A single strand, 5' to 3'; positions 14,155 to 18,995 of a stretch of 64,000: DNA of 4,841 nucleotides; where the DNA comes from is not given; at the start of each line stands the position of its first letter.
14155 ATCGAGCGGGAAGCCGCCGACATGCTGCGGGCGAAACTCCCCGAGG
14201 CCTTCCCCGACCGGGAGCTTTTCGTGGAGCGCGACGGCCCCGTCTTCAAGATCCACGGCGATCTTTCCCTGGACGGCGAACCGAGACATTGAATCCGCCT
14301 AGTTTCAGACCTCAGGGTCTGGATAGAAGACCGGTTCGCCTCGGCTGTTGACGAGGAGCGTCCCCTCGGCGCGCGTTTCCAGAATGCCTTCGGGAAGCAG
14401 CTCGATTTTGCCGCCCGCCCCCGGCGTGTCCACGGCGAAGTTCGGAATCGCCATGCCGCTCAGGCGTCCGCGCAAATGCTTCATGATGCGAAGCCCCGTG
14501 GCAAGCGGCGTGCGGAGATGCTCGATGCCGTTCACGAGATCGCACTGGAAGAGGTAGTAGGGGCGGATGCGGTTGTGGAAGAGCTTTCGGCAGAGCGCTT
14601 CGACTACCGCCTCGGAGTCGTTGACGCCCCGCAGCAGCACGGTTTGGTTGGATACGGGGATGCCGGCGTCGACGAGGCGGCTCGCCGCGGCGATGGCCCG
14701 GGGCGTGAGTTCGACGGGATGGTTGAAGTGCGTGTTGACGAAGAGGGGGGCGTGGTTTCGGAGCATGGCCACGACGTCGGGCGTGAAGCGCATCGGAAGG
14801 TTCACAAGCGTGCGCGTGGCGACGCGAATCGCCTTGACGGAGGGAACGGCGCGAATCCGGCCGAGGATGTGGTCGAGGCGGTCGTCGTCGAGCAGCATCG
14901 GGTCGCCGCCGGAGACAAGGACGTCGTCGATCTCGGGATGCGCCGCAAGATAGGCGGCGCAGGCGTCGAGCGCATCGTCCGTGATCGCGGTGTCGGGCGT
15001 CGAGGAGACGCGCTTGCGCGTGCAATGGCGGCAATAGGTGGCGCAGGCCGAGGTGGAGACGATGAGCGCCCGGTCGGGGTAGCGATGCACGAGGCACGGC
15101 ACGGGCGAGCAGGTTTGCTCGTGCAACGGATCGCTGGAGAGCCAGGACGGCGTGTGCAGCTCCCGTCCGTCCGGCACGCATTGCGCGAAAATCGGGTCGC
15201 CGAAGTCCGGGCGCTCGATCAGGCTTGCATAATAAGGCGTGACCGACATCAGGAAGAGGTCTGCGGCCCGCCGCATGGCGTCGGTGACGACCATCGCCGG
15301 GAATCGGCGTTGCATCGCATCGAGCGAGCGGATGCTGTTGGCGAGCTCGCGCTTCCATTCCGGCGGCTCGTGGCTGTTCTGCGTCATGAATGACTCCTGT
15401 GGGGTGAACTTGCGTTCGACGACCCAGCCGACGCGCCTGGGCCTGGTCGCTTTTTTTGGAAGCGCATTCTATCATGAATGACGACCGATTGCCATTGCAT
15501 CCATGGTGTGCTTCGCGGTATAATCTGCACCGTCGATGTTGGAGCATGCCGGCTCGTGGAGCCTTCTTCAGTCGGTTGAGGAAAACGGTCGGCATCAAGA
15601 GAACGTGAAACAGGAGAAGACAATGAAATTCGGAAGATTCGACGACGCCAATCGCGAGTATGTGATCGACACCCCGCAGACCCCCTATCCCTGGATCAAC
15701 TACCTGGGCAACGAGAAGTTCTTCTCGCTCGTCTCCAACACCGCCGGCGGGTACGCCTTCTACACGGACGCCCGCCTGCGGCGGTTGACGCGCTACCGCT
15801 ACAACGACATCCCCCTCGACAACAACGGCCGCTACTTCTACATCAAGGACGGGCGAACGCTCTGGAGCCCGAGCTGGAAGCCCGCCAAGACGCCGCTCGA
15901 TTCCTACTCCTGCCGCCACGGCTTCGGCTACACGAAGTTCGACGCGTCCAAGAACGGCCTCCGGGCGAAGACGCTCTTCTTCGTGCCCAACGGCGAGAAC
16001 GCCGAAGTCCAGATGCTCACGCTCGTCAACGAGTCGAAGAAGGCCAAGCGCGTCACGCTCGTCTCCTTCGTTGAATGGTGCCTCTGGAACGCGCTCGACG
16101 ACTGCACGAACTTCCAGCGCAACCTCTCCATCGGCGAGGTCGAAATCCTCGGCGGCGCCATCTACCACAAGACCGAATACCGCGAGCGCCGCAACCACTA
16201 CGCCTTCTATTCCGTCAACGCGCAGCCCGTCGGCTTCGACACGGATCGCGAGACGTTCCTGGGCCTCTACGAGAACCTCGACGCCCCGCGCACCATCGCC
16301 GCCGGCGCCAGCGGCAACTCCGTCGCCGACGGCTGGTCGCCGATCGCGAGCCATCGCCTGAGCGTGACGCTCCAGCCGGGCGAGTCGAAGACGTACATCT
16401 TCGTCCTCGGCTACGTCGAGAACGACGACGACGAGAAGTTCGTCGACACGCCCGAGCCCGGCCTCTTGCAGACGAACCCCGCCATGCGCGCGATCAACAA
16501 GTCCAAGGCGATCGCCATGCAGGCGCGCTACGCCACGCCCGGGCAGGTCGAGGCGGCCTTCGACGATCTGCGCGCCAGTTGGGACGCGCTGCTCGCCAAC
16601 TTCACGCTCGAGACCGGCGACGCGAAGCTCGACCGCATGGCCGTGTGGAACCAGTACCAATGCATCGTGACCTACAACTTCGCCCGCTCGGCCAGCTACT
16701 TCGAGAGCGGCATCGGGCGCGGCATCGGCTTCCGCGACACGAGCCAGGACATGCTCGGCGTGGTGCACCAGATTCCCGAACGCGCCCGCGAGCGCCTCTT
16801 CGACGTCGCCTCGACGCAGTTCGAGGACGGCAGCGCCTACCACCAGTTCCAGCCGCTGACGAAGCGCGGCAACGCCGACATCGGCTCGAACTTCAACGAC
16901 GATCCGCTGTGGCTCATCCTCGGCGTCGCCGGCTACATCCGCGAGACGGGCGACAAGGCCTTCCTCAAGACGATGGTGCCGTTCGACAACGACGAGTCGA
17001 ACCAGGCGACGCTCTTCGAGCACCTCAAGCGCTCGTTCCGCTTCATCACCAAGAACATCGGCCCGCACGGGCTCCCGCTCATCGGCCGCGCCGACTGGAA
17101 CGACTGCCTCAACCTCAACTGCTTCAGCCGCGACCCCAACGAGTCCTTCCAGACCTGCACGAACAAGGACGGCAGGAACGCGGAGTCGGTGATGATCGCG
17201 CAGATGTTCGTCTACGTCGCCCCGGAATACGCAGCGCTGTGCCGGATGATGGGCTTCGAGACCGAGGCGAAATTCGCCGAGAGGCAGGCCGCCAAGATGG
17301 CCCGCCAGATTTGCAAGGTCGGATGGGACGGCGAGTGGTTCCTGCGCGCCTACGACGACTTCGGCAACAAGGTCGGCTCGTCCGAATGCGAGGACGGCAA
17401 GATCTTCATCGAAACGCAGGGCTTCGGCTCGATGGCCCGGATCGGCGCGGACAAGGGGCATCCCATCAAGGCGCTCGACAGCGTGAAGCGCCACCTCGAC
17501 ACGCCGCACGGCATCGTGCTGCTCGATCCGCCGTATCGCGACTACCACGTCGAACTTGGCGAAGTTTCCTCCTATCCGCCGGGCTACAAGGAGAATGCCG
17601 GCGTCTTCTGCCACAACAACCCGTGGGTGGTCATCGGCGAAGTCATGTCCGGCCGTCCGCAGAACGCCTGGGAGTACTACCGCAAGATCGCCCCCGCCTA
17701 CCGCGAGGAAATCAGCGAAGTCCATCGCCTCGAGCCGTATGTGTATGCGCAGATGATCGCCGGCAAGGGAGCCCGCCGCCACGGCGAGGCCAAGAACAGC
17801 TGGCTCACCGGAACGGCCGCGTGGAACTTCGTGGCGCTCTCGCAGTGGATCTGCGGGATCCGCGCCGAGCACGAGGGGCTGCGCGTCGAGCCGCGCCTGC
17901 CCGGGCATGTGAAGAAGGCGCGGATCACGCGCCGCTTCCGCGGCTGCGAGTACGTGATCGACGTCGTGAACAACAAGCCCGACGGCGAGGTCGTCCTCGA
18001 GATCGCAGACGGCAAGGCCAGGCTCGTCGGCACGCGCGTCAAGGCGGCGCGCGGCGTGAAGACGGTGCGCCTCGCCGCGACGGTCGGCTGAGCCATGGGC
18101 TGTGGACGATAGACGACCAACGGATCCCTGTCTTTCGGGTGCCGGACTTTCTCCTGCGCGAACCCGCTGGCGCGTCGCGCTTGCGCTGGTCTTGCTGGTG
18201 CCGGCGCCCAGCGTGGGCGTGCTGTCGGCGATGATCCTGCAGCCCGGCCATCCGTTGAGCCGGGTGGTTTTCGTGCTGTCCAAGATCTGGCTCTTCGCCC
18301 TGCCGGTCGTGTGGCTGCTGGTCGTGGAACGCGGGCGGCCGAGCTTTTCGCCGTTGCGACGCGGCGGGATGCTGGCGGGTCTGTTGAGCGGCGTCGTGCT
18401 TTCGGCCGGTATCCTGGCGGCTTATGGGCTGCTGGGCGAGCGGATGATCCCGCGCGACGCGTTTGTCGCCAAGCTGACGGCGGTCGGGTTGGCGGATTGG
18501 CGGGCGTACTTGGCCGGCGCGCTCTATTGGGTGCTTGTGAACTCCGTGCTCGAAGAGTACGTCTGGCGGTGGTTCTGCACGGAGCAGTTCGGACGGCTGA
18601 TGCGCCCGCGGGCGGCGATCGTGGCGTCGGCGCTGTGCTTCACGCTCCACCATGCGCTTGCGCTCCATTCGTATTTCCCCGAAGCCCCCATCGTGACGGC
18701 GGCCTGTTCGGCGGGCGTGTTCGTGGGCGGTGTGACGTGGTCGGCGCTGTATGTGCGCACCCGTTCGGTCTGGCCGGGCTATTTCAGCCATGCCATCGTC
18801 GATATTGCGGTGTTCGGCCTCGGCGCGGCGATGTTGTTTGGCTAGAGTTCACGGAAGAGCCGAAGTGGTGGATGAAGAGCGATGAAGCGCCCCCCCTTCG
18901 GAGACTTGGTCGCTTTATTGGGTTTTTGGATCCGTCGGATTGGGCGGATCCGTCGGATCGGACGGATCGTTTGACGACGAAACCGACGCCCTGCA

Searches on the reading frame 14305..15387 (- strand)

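Call 79: search_protein_families(library=pfam, proteins=[window:14305-15387:-], max_evalue=0.001)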
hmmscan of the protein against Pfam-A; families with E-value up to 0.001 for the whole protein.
window:14305-15387:- (360 aa): 3 families
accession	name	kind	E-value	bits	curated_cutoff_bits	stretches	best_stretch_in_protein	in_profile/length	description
PF12544.13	LAM_C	-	1.4e-10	41.8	26.7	1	303-359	2-58/127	Lysine-2,3-aminomutase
PF04055.27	Radical_SAM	-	2.6e-09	37.9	29.5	1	109-259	1-158/166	Radical SAM superfamily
PF13353.11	Fer4_12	-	0.00012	22.8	22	1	111-192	11-91/137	4Fe-4S single cluster domain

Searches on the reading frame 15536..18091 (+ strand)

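Call 79: search_protein_families(library=pfam, proteins=[window:15536-18091:+], max_evalue=0.001)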
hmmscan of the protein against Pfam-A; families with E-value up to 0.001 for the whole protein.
window:15536-18091:+ (851 aa): 2 families
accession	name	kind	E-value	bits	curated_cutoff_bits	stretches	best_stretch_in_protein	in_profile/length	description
PF17167.11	Glyco_hydro_94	-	2.2e-153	511.4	27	1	349-774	2-420/420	Glycosyl hydrolase 94 superfamily, catalytic domain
PF06165.18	GH94_b-supersand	-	1.1e-86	290.9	23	1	50-292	1-251/251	Glycosyl hydrolase 94, supersandwich domain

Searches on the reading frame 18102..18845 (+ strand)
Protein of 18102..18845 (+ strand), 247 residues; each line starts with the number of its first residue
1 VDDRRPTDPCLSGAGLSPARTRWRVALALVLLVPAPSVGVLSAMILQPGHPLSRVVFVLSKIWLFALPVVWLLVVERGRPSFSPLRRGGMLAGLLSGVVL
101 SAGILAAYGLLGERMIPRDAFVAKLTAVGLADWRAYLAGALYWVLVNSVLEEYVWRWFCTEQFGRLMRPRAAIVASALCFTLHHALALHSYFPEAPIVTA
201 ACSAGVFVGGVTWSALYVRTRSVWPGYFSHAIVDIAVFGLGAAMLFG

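Call 79: search_protein_families(library=pfam, proteins=[window:18102-18845:+], max_evalue=0.001)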
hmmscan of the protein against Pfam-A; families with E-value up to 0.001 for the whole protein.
window:18102-18845:+ (247 aa): 1 family
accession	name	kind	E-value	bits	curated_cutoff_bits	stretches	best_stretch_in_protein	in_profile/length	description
PF02517.21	Rce1-like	-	1e-14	55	22.4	1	136-235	4-92/93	Type II CAAX prenyl endopeptidase Rce1-like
